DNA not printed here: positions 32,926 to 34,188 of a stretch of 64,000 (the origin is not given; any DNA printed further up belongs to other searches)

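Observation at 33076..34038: Enolase-superfamily L-Ala-D/L-Glu epimerase translationally coupled to mraY in the slot where murD normally sits; dcw cluster truncated at both ends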

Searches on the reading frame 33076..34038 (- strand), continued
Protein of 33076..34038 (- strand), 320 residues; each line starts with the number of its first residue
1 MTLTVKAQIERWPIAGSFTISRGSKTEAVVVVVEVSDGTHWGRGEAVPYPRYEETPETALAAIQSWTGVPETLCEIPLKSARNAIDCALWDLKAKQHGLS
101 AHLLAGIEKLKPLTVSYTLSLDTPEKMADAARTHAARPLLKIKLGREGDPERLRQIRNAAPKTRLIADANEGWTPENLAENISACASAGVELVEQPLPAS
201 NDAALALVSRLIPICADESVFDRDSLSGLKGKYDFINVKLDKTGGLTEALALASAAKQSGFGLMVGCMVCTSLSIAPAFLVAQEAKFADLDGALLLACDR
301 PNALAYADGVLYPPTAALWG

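Call 23: search_protein_families(library=ncbifam, proteins=[L065:11032-12372:+, L065:12365-13663:+, L068:10978-12321:+, L068:12308-13627:+, L065:9625-9981:+, L068:9567-10004:+, L065:10001-10972:+, L068:10001-10972:+, L067:10001-10972:+, L002:2139-3104:+], max_evalue=0.00001)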
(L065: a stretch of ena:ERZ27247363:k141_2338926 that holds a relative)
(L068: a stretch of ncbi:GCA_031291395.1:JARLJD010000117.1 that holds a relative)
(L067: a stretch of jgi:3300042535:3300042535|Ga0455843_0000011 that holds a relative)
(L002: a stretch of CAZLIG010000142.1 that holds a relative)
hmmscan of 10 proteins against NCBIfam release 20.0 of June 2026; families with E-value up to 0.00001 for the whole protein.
L065:11032-12372:+ (446 aa): 1 family
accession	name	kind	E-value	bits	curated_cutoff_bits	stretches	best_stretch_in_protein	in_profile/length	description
NF041275.1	MurL_Xanthmoales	equivalog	5.6e-146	486.5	700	1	3-445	7-444/447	UDP-N-acetyl-alpha-D-muramoyl-L-alanyl-L-glutamate epimerase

L065:12365-13663:+ (432 aa): 14 families
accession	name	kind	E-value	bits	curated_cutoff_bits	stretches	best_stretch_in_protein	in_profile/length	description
TIGR01087.1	murD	equivalog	5.3e-91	305.9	211.95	1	10-430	1-440/441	UDP-N-acetylmuramoyl-L-alanine--D-glutamate ligase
TIGR01085.1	murE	subfamily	3.3e-19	69.1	257.3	2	146-310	150-336/472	UDP-N-acetylmuramyl-tripeptide synthetase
TIGR01082.1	murC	equivalog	1.3e-17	64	335.1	1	105-312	100-322/449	UDP-N-acetylmuramate--L-alanine ligase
NF008896.0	PRK11929.1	equivalog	8.6e-17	60.2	1023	1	260-405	787-941/965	bifunctional UDP-N-acetylmuramoyl-L-alanyl-D-glutamate--2,6-diaminopimelate ligase MurE/UDP-N-acetylmuramoyl-tripeptide--D-alanyl-D-alanine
NF001126.0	PRK00139.1-4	equivalog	3.3e-16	58.9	373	2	149-308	169-343/486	UDP-N-acetylmuramoyl-L-alanyl-D-glutamate--2,6-diaminopimelate ligase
TIGR01143.1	murF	subfamily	5.9e-16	58.4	288.6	1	101-405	70-403/418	UDP-N-acetylmuramoyl-tripeptide--D-alanyl-D-alanine ligase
NF001124.0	PRK00139.1-2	equivalog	6.3e-16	58.2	476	1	99-149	104-153/500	UDP-N-acetylmuramoyl-L-alanyl-D-glutamate--2,6-diaminopimelate ligase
NF033197.0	F430_CfbE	equivalog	3.3e-15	56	250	1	172-405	216-425/430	coenzyme F430 synthase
NF053647.1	pMurD2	equivalog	3.5e-14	52.5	550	1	15-305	7-287/405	pseudomurein biosynthesis peptide ligase pMurD2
NF001123.0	PRK00139.1-1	equivalog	7e-11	41.5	586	0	104-141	106-143/493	UDP-N-acetylmuramoyl-L-alanyl-D-glutamate--2,6-diaminopimelate ligase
NF010628.0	PRK14022.1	equivalog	3.4e-09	36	536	0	154-338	181-374/483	UDP-N-acetylmuramoyl-L-alanyl-D-glutamate--L-lysine ligase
NF053645.1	pMurC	equivalog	1.3e-08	34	560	0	64-207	56-216/492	pseudomurein biosynthesis peptide ligase pMurC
NF053646.1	pMurD1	equivalog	2.2e-07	29.9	610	1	106-341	110-361/465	pseudomurein biosynthesis peptide ligase pMurD1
NF053648.1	pMurE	equivalog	2.3e-06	26.6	600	0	104-133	97-126/464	pseudomurein biosynthesis peptide ligase pMurE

L068:10978-12321:+ (447 aa): 1 family
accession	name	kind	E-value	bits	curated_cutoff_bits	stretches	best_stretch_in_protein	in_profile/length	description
NF041275.1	MurL_Xanthmoales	equivalog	8.3e-147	489.3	700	1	3-445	8-445/447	UDP-N-acetyl-alpha-D-muramoyl-L-alanyl-L-glutamate epimerase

L068:12308-13627:+ (439 aa): 16 families
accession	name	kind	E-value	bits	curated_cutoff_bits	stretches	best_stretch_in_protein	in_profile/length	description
TIGR01087.1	murD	equivalog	6e-97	325.5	211.95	1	10-430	1-440/441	UDP-N-acetylmuramoyl-L-alanine--D-glutamate ligase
TIGR01085.1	murE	subfamily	6.8e-20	71.4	257.3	1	103-297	83-322/472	UDP-N-acetylmuramyl-tripeptide synthetase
TIGR01143.1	murF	subfamily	6.8e-19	68.1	288.6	1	98-403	67-401/418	UDP-N-acetylmuramoyl-tripeptide--D-alanyl-D-alanine ligase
NF008896.0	PRK11929.1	equivalog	1.4e-18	66.2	1023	2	261-405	788-941/965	bifunctional UDP-N-acetylmuramoyl-L-alanyl-D-glutamate--2,6-diaminopimelate ligase MurE/UDP-N-acetylmuramoyl-tripeptide--D-alanyl-D-alanine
NF001124.0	PRK00139.1-2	equivalog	2.3e-18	66.2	476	1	58-148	53-152/500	UDP-N-acetylmuramoyl-L-alanyl-D-glutamate--2,6-diaminopimelate ligase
NF001126.0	PRK00139.1-4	equivalog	4.8e-17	61.7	373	2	152-299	172-334/486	UDP-N-acetylmuramoyl-L-alanyl-D-glutamate--2,6-diaminopimelate ligase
TIGR01082.1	murC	equivalog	1.5e-16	60.6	335.1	1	106-312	101-322/449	UDP-N-acetylmuramate--L-alanine ligase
NF033197.0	F430_CfbE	equivalog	2e-16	60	250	1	153-405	169-425/430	coenzyme F430 synthase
NF053647.1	pMurD2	equivalog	6.2e-14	51.7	550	1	61-217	55-219/405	pseudomurein biosynthesis peptide ligase pMurD2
NF001123.0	PRK00139.1-1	equivalog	1.3e-12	47.2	586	1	103-141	105-143/493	UDP-N-acetylmuramoyl-L-alanyl-D-glutamate--2,6-diaminopimelate ligase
NF053646.1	pMurD1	equivalog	1.2e-09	37.4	610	1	106-341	110-361/465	pseudomurein biosynthesis peptide ligase pMurD1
NF010628.0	PRK14022.1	equivalog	4.1e-09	35.7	536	0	156-214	183-246/483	UDP-N-acetylmuramoyl-L-alanyl-D-glutamate--L-lysine ligase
TIGR01081.1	mpl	equivalog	7.2e-09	35.2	388.7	0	103-165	100-164/448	UDP-N-acetylmuramate:L-alanyl-gamma-D-glutamyl-meso-diaminopimelate ligase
NF053645.1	pMurC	equivalog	1.4e-08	33.9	560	1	104-212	101-223/492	pseudomurein biosynthesis peptide ligase pMurC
NF008041.0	PRK10773.1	equivalog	1.6e-07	30.4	551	1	94-326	89-346/453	UDP-N-acetylmuramoyl-tripeptide--D-alanyl-D-alanine ligase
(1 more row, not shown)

L065:9625-9981:+ (118 aa): 0 families

L068:9567-10004:+ (145 aa): 6 families
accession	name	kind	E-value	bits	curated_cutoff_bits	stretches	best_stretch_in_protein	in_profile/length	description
TIGR01575.1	rimI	equivalog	7.5e-08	32.6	86.4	1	42-139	30-122/132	ribosomal protein S18-alanine N-acetyltransferase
NF007530.0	PRK10146.1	equivalog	2.3e-07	31.1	142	1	8-131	11-135/144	aminoalkylphosphonate N-acetyltransferase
TIGR03448.1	mycothiol_MshD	equivalog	2.4e-07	30.4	163.1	0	58-138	217-294/294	mycothiol synthase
NF043067.1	AAC_6p_group_E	equivalog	4.7e-07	29.8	140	1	7-130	2-128/140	aminoglycoside 6'-N-acetyltransferase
NF000358.1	sat2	exception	6.4e-07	29.3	360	1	52-135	67-146/174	streptothricin N-acetyltransferase Sat2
NF002959.0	PRK03624.1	equivalog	9.5e-06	25.4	124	0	78-133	77-133/147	GNAT family acetyltransferase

L065:10001-10972:+ (323 aa): 12 families
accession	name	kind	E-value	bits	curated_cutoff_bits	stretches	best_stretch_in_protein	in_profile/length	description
NF042940.1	racemase_DgcA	equivalog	1.8e-134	448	400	1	7-323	2-323/323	N-acetyl-D-Glu racemase DgcA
NF011708.0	PRK15129.1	equivalog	7.7e-90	301.1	343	1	5-314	3-319/321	L-Ala-D/L-Glu epimerase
NF041118.1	A_G_epim_Thtga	equivalog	9.4e-21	74.3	500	1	26-303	28-327/341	L-Ala-D/L-Glu epimerase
TIGR02534.1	mucon_cyclo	subfamily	3.6e-20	72.4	334.95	1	84-299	99-329/368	muconate/chloromuconate family cycloisomerase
TIGR01928.1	menC_lowGC_arch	equivalog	6.9e-18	64.7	200.65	1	75-288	82-300/325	o-succinylbenzoate synthase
NF043002.1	HProlDhtase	equivalog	8.6e-16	57.7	500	1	85-258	102-281/366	cis-3-hydroxy-L-proline dehydratase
NF002782.0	PRK02901.1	equivalog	8.2e-13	48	288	1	141-287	104-257/328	o-succinylbenzoate synthase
NF047820.1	TalGalacDh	equivalog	1e-11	44.4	500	1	86-282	109-317/371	L-talarate/galactarate dehydratase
TIGR01927.1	menC_gam_Gplu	equivalog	7.3e-11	41.9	130.55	1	32-293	24-287/307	o-succinylbenzoate synthase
NF040866.1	AraD_Arch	equivalog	1.7e-08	33.9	650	1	87-268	106-300/372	arabinonate dehydratase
NF010624.0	PRK14017.1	equivalog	2.8e-07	29.9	311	0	87-272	85-288/382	galactonate dehydratase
NF003473.0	PRK05105.1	equivalog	7.3e-06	25.2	236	1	125-286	121-288/331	o-succinylbenzoate synthase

L068:10001-10972:+ (323 aa): 12 families
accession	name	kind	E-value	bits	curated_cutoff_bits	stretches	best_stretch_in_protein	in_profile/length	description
NF042940.1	racemase_DgcA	equivalog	3.4e-137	457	400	1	7-323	2-323/323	N-acetyl-D-Glu racemase DgcA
NF011708.0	PRK15129.1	equivalog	7.9e-95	317.5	343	1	9-314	7-319/321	L-Ala-D/L-Glu epimerase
NF041118.1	A_G_epim_Thtga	equivalog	3.2e-25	89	500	1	12-304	12-328/341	L-Ala-D/L-Glu epimerase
TIGR02534.1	mucon_cyclo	subfamily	9.2e-23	80.9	334.95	1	83-302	98-332/368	muconate/chloromuconate family cycloisomerase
TIGR01928.1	menC_lowGC_arch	equivalog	1.3e-21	77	200.65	1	76-284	83-297/325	o-succinylbenzoate synthase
NF043002.1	HProlDhtase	equivalog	7.2e-18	64.6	500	1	84-252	101-275/366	cis-3-hydroxy-L-proline dehydratase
TIGR01927.1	menC_gam_Gplu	equivalog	4.3e-12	46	130.55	1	35-288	27-282/307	o-succinylbenzoate synthase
NF047820.1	TalGalacDh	equivalog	2.5e-11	43.1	500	1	83-282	106-317/371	L-talarate/galactarate dehydratase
NF002782.0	PRK02901.1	equivalog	5.4e-11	42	288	1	150-285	118-255/328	o-succinylbenzoate synthase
NF040866.1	AraD_Arch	equivalog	2.2e-09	36.8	650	1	86-267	105-299/372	arabinonate dehydratase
NF003473.0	PRK05105.1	equivalog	7.5e-07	28.5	236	1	123-279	119-281/331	o-succinylbenzoate synthase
NF002739.0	PRK02714.1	equivalog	2.7e-06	27.1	259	1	42-231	42-234/320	o-succinylbenzoate synthase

L067:10001-10972:+ (323 aa): 14 families
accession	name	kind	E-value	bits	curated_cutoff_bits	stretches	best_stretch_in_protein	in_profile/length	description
NF042940.1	racemase_DgcA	equivalog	1.2e-135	451.9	400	1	7-323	2-323/323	N-acetyl-D-Glu racemase DgcA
NF011708.0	PRK15129.1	equivalog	2.3e-94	316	343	1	5-314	3-319/321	L-Ala-D/L-Glu epimerase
NF041118.1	A_G_epim_Thtga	equivalog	5.5e-28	98.1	500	1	9-306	9-330/341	L-Ala-D/L-Glu epimerase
TIGR02534.1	mucon_cyclo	subfamily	2.8e-23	82.6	334.95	1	26-311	26-342/368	muconate/chloromuconate family cycloisomerase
TIGR01928.1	menC_lowGC_arch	equivalog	1.1e-20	73.9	200.65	1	75-286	82-298/325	o-succinylbenzoate synthase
NF043002.1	HProlDhtase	equivalog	3.4e-17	62.4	500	1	85-264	102-287/366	cis-3-hydroxy-L-proline dehydratase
NF002782.0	PRK02901.1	equivalog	8.5e-13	48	288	1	117-285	80-255/328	o-succinylbenzoate synthase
TIGR01927.1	menC_gam_Gplu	equivalog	1.5e-12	47.4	130.55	1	36-288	28-282/307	o-succinylbenzoate synthase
NF047820.1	TalGalacDh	equivalog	4.1e-11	42.4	500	1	84-266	107-301/371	L-talarate/galactarate dehydratase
NF003473.0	PRK05105.1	equivalog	5.2e-08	32.3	236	1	123-286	119-288/331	o-succinylbenzoate synthase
NF040866.1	AraD_Arch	equivalog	9.1e-08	31.5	650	1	86-267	105-299/372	arabinonate dehydratase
NF010624.0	PRK14017.1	equivalog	2.4e-06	26.9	311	0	86-160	84-158/382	galactonate dehydratase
NF002739.0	PRK02714.1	equivalog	3.7e-06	26.6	259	1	142-230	136-233/320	o-succinylbenzoate synthase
NF040790.2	glucon_galact_dh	equivalog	8.1e-06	24.9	750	0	53-112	63-121/390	bifunctional D-gluconate/D-galactonate dehydratase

L002:2139-3104:+ (321 aa): 11 families
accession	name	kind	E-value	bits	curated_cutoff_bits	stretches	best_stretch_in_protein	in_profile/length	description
NF042940.1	racemase_DgcA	equivalog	2.8e-130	434.2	400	1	5-321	1-323/323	N-acetyl-D-Glu racemase DgcA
NF011708.0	PRK15129.1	equivalog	4.1e-88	295.5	343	1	5-311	4-318/321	L-Ala-D/L-Glu epimerase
NF041118.1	A_G_epim_Thtga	equivalog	1.9e-23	83.1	500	1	82-301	97-327/341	L-Ala-D/L-Glu epimerase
TIGR02534.1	mucon_cyclo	subfamily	6.9e-22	78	334.95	1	81-310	98-343/368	muconate/chloromuconate family cycloisomerase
TIGR01928.1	menC_lowGC_arch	equivalog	6.1e-18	64.9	200.65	1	78-286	87-300/325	o-succinylbenzoate synthase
NF043002.1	HProlDhtase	equivalog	1.3e-16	60.4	500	1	82-253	101-278/366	cis-3-hydroxy-L-proline dehydratase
TIGR01927.1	menC_gam_Gplu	equivalog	8.3e-15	54.9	130.55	1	32-291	25-287/307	o-succinylbenzoate synthase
NF002782.0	PRK02901.1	equivalog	2.6e-12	46.4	288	1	114-314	79-290/328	o-succinylbenzoate synthase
NF003473.0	PRK05105.1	equivalog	7.3e-10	38.4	236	1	118-285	117-289/331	o-succinylbenzoate synthase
NF002739.0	PRK02714.1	equivalog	7.8e-09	35.4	259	1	37-230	38-235/320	o-succinylbenzoate synthase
NF047820.1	TalGalacDh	equivalog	6.8e-08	31.8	500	1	83-270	108-307/371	L-talarate/galactarate dehydratase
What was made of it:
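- NF041275 gives 486-489 bits over the full length (call 23).
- Tried and rejected: MurL identity was established with NCBIfam NF041275 instead (call 23).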
